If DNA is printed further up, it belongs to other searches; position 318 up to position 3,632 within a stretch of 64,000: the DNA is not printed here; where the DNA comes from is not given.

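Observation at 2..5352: H-NOX operon combining a c-heme hybrid kinase, H-NOX, a second kinase and an HD-GYP phosphodiesterase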

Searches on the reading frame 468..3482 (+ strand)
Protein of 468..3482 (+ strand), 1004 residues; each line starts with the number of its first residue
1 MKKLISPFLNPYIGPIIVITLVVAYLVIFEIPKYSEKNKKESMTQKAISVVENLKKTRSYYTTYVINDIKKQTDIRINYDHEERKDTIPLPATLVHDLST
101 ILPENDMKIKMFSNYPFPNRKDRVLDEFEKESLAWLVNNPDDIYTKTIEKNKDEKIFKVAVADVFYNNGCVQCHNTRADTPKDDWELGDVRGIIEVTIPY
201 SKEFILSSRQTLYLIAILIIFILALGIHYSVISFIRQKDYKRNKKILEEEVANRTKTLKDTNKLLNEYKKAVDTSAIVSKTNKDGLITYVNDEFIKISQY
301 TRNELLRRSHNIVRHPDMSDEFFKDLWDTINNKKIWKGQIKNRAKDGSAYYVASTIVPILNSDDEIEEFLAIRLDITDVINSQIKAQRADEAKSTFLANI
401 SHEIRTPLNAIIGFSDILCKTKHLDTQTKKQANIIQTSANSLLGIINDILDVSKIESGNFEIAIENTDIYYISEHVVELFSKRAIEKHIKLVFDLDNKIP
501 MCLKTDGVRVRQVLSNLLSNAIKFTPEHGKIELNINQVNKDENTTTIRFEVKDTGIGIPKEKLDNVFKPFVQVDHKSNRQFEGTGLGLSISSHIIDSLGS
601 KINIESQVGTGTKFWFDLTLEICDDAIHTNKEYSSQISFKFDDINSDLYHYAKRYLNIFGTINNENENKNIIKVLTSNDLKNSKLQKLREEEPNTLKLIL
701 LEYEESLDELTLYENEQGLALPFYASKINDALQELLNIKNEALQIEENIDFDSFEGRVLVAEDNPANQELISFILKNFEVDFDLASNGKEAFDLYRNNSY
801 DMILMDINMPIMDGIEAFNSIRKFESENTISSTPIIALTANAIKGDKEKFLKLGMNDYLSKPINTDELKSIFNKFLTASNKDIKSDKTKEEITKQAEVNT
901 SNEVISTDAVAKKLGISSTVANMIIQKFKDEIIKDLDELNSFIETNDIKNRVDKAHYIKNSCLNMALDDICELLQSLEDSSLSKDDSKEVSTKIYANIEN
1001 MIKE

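Call 3: search_protein_families(library=pfam, proteins=[window:468-3482:+], max_evalue=0.01)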
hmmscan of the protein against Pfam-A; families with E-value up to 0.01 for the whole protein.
window:468-3482:+ (1004 aa): 9 families
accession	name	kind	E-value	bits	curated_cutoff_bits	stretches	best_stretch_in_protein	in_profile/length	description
PF02518.31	HATPase_c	-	3.8e-29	101.8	26.4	1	506-621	2-110/111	Histidine kinase-, DNA gyrase B-, and HSP90-like ATPase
PF00072.30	Response_reg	-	4.2e-27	94.9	30.2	1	758-871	1-109/111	Response regulator receiver domain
PF00512.31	HisKA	-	4e-21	75.3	26.9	1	392-458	1-66/66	His Kinase A (phospho-acceptor) domain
PF11845.13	Tll0287-like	-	4.7e-17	63.2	24.1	1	38-199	3-144/144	Tll0287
PF08447.18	PAS_3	-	6.7e-13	49.2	25.6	1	288-371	2-87/89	PAS fold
PF00989.32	PAS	-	2.3e-12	47.4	22.6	1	279-375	15-112/113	PAS fold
PF13426.13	PAS_9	-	3.8e-12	46.8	27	1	276-378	3-103/103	PAS domain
PF01627.28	Hpt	-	6.2e-06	26.8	24.6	1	924-1002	2-78/84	Hpt domain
PF13589.12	HATPase_c_3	-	0.00078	19.9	25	1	511-607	4-93/137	Histidine kinase-, DNA gyrase B-, and HSP90-like ATPase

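Call 4: search_protein_families(library=ncbifam, proteins=[window:468-3482:+], max_evalue=0.01)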
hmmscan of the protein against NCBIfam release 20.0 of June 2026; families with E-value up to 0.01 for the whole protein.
window:468-3482:+ (1004 aa): 149 families (the best 25 are shown)
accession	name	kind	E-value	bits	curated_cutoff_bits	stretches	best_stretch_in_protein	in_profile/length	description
NF008318.0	PRK11107.1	equivalog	2.1e-111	373.6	890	1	384-994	284-899/920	two-component sensor histidine kinase BarA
TIGR02956.1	TMAO_torS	equivalog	7.7e-103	345.3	676.5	2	383-633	454-695/967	TMAO reductase system sensor histidine kinase/response regulator TorS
NF008302.0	PRK11091.1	equivalog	1.2e-87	294.9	838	2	242-632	131-517/779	aerobic respiration two-component sensor histidine kinase ArcB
NF011874.0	PRK15347.1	equivalog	1.5e-85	287.9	852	2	383-622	388-616/921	two component system sensor kinase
NF041947.1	LuxQ_Vibrio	equivalog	5.8e-84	282.5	1200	2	361-637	433-713/843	quorum-sensing autoinducer 2 sensor kinase/phosphatase LuxQ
NF038297.2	hybrid_HK_HrmK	equivalog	8.8e-82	275.6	725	2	380-685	222-505/607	hybrid histidine kinase/response regulator HrmK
NF008099.0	PRK10841.1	equivalog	2.7e-78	263.7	920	1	385-879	462-943/949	two-component system sensor histidine kinase RcsC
NF045901.1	HisKinLetSLeg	equivalog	9.3e-69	232.4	1650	1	385-997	285-889/906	two-component system sensor histidine kinase LetS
NF046044.1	PnpS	equivalog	4.4e-64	216.9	400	1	243-618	35-389/390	two-component system histidine kinase PnpS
NF008543.0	PRK11466.1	equivalog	3.2e-62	210.6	982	2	383-626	434-668/914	TMAO reductase system sensor histidine kinase/response regulator TorS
NF047874.1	MASE3_PAS_HK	subfamily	9.5e-62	209.7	560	1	211-636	203-641/655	MASE3 domain-containing sensor histidine kinase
NF007420.1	PRK09959.1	equivalog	1.3e-56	191.9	1995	2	382-627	701-943/1197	acid-sensing system histidine kinase EvgS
TIGR02966.1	phoR_proteo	equivalog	4.8e-54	183.6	334.2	1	264-617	7-332/333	phosphate regulon sensor histidine kinase PhoR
NF041880.1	EPS_EpsF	equivalog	6.1e-53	180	900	2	234-613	117-484/492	response regulator EpsF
NF047465.1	hybrid_HK_LvrA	exception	1.4e-51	175.5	1200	2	389-679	198-475/819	hybrid histidine kinase/response regulator LvrA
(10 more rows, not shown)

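Call 44: find_homologous_proteins(query=window:468-3479:+, region=1-270, max_evalue=0.00001)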
Query window:468-3479:+, residues 1-270 (270 aa): 180 proteins with E <= 0.00001 among 2314 candidates; the best 120 are listed.
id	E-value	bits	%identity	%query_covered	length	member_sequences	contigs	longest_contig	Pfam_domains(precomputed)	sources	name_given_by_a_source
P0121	2.3e-171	586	100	100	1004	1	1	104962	PF08447.19,PF13426.14,PF02518.32,PF11845.14,PF00512.32,PF00989.32,PF00072.31,PF01627.29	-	-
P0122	1.1e-120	420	70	100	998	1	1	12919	PF08447.19,PF13426.14,PF02518.32,PF11845.14,PF00512.32,PF00989.32,PF00072.31,PF01627.29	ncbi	ncbi:MAG: ATP-binding protein [Campylobacterota bacterium]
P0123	1.7e-109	383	63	100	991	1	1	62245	PF08447.19,PF13426.14,PF02518.32,PF11845.14,PF00512.32,PF00989.32,PF00072.31,PF01627.29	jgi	-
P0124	1.4e-106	374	61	100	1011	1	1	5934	PF08447.19,PF13426.14,PF02518.32,PF11845.14,PF00512.32,PF00989.32,PF00072.31,PF01627.29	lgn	-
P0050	3.6e-105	369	59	100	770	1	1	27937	PF08447.19,PF13426.14,PF02518.32,PF11845.14,PF00512.32,PF00989.32,PF00072.31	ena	-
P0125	8.7e-104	364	58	100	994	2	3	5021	PF08447.19,PF13426.14,PF02518.32,PF11845.14,PF00512.32,PF00989.32,PF00072.31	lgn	-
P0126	1.2e-102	361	60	100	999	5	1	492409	PF08447.19,PF13426.14,PF02518.32,PF11845.14,PF00512.32,PF00989.32,PF00072.31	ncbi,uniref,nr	ncbi:ATP-binding protein [Poseidonibacter lekithochrous]|uniref:ATP-binding protein n=1 Tax=Poseidon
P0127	3.5e-102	359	59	100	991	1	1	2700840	PF08447.19,PF13426.14,PF02518.32,PF11845.14,PF00512.32,PF00989.32,PF00072.31,PF01627.29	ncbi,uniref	ncbi:ATP-binding protein [Halarcobacter ebronensis]|uniref:ATP-binding protein n=1 Tax=Halarcobacter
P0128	5.1e-102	359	59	100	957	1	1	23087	PF08447.19,PF13426.14,PF02518.32,PF11845.14,PF00512.32,PF00989.32,PF00072.31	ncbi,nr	ncbi:MAG: response regulator, partial [Campylobacteraceae bacterium]|nr:response regulator [Campylob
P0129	5.6e-102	359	59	100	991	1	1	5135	PF08447.19,PF13426.14,PF02518.32,PF11845.14,PF00512.32,PF00989.32,PF00072.31,PF01627.29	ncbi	ncbi:MAG: ATP-binding protein [Halarcobacter sp.]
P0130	1.8e-101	357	60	100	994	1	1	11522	PF08447.19,PF13426.14,PF02518.32,PF11845.14,PF00512.32,PF00989.32,PF00072.31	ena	-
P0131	1.9e-101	357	60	100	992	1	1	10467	PF08447.19,PF13426.14,PF02518.32,PF11845.14,PF00512.32,PF00989.32,PF00072.31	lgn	-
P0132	6.3e-100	352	57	100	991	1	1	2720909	PF08447.19,PF13426.14,PF02518.32,PF11845.14,PF00512.32,PF00989.32,PF00072.31,PF01627.29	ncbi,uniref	ncbi:ATP-binding protein [Halarcobacter sp.]|uniref:ATP-binding protein n=1 Tax=Halarcobacter sp. Ta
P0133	1.8e-99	350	60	100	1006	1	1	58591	PF08447.19,PF13426.14,PF02518.32,PF11845.14,PF00512.32,PF00989.32,PF00072.31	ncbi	ncbi:ATP-binding protein [Malaciobacter sp. WC5094]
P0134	7.5e-99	348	59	100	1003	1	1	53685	PF08447.19,PF13426.14,PF02518.32,PF11845.14,PF00512.32,PF00989.32,PF00072.31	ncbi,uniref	ncbi:ATP-binding protein [Arcobacter sp. YIC-80]|uniref:ATP-binding protein n=1 Tax=Arcobacter sp. Y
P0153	1.1e-84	302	53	100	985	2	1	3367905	PF08447.19,PF13426.14,PF02518.32,PF11845.14,PF00512.32,PF00989.32,PF00072.31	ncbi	ncbi:ATP-binding protein [Campylobacterota bacterium DY0563]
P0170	2.0e-83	298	52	100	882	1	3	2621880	PF08447.19,PF13426.14,PF02518.32,PF11845.14,PF00512.32,PF00989.32,PF00072.31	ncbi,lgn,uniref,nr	ncbi:ATP-binding protein [Arcobacter cloacae]|uniref:histidine kinase n=1 Tax=Arcobacter cloacae Tax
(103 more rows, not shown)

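Call 45: find_encoding_contigs(protein=P0126, flank=6000, max_places=1)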
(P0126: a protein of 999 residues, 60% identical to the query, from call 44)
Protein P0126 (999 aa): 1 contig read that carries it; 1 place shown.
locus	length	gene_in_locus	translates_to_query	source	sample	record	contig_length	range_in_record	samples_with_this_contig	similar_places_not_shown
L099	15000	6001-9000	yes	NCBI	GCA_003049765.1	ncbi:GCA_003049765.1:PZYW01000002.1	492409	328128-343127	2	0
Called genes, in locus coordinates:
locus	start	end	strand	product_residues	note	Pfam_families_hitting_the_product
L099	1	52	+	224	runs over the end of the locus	PF00528:BPD_transp_1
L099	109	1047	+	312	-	-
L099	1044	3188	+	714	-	-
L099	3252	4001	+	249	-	-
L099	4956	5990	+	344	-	PF00072:Response_reg, PF13487:HD_5, PF01966:HD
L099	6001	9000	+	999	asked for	PF11845:Tll0287-like, PF00989:PAS, PF13426:PAS_9, PF08447:PAS_3, PF00512:HisKA, PF02518:HATPase_c, PF00072:Response_reg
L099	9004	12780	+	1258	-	PF00672:HAMP, PF00512:HisKA, PF02518:HATPase_c, PF00072:Response_reg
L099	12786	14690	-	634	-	PF08269:dCache_2, PF17200:sCache_2, PF17201:Cache_3-Cache_2, PF17200:sCache_2, PF17201:Cache_3-Cache_2, PF00512:HisKA (weak), PF02518:HATPase_c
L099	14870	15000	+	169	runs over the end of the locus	PF02525:Flavodoxin_2 (weak), PF03358:FMN_red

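Call 46: find_encoding_contigs(protein=P0170, flank=6000, max_places=1)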
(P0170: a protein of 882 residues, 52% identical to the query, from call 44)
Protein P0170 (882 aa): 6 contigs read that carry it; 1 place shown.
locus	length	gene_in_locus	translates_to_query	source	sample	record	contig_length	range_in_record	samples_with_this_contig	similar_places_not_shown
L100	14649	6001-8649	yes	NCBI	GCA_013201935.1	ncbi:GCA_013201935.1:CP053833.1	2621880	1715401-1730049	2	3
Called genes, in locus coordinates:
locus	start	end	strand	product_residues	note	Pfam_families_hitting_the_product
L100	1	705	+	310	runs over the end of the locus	-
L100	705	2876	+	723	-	-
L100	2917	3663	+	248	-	-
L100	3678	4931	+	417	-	PF00072:Response_reg, PF13426:PAS_9 (weak), PF08447:PAS_3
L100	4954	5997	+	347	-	PF00072:Response_reg, PF13487:HD_5, PF01966:HD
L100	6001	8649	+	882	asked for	PF11845:Tll0287-like, PF00989:PAS, PF13426:PAS_9, PF08447:PAS_3, PF00512:HisKA, PF02518:HATPase_c, PF00072:Response_reg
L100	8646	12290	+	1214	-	PF00672:HAMP, PF00512:HisKA, PF02518:HATPase_c, PF00072:Response_reg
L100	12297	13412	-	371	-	PF00072:Response_reg, PF02518:HATPase_c, PF14501:HATPase_c_5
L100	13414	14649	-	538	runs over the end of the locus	PF00512:HisKA, PF02518:HATPase_c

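Call 47: find_encoding_contigs(protein=P0133, flank=6000, max_places=1)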
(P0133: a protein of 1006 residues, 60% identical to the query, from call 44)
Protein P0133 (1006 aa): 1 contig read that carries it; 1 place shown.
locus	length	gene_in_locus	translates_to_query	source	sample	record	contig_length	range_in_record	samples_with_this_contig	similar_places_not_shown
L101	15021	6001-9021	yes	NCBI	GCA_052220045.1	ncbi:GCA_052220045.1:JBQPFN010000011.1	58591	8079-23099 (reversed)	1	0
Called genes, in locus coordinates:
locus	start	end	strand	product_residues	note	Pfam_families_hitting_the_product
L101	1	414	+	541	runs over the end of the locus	PF00580:UvrD-helicase, PF13245:AAA_19, PF13361:UvrD_C (weak)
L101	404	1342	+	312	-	-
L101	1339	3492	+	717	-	-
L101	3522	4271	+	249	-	-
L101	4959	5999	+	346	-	PF00072:Response_reg, PF13487:HD_5, PF01966:HD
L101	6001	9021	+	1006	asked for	PF11845:Tll0287-like, PF00989:PAS, PF13426:PAS_9, PF08447:PAS_3, PF00512:HisKA, PF02518:HATPase_c, PF00072:Response_reg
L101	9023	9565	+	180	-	PF07700:HNOB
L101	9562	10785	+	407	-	PF00512:HisKA, PF02518:HATPase_c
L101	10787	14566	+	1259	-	PF00672:HAMP, PF00512:HisKA, PF02518:HATPase_c, PF00072:Response_reg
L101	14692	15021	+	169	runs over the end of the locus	PF03358:FMN_red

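Call 48: find_encoding_contigs(protein=P0153, flank=6000, max_places=1)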
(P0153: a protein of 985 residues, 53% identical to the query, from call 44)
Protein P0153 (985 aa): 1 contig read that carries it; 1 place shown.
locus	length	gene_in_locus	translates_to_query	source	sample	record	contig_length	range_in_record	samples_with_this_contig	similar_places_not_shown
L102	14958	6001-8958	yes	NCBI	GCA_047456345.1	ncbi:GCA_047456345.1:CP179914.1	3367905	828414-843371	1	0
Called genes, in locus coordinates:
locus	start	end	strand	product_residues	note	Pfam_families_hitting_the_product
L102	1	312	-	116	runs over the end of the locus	-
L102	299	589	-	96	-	-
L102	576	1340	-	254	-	PF03807:F420_oxidored, PF14748:P5CR_dimer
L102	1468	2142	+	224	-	PF13525:YfiO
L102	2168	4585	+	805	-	PF02190:LON_substr_bdg, PF00004:AAA, PF07728:AAA_5, PF22667:Lon_lid, PF05362:Lon_C, PF13541:ChlI (weak)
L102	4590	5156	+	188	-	-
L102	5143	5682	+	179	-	PF08551:DUF1751 (weak), PF01694:Rhomboid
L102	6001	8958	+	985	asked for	PF11845:Tll0287-like, PF00989:PAS, PF13426:PAS_9, PF08447:PAS_3, PF00512:HisKA, PF02518:HATPase_c, PF00072:Response_reg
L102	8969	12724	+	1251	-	PF21623:HK_sensor_dom_bact (faint), PF00672:HAMP, PF00512:HisKA, PF02518:HATPase_c, PF00072:Response_reg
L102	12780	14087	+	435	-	PF00817:IMS, PF11798:IMS_HHH (weak)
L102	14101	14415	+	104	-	-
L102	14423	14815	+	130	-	-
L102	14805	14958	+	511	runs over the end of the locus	PF00989:PAS, PF13188:PAS_8 (weak), PF13426:PAS_9, PF08447:PAS_3, PF00989:PAS, PF13426:PAS_9, PF00512:HisKA, PF02518:HATPase_c, +3 more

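Call 71: find_encoding_contigs(protein=P0122, flank=8000, max_places=1)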
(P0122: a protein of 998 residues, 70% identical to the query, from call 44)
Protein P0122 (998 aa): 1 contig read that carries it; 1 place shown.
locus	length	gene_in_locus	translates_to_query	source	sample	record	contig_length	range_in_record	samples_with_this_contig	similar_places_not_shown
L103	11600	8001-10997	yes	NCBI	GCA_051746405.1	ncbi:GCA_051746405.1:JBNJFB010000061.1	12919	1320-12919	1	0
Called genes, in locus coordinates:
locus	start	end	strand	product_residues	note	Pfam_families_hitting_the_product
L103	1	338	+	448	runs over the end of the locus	PF03841:SelA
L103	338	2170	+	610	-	PF00009:GTP_EFTU, PF01926:MMR_HSR1 (weak), PF25461:Beta-barrel_SelB (weak), PF09107:WHD_3rd_SelB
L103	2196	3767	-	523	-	PF02028:BCCT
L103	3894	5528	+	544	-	PF00580:UvrD-helicase, PF13245:AAA_19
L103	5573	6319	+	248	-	-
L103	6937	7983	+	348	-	PF00072:Response_reg, PF13487:HD_5, PF01966:HD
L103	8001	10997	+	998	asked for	PF11845:Tll0287-like, PF00989:PAS, PF13426:PAS_9, PF08447:PAS_3, PF00512:HisKA, PF02518:HATPase_c, PF00072:Response_reg, PF01627:Hpt (faint)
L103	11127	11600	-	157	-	?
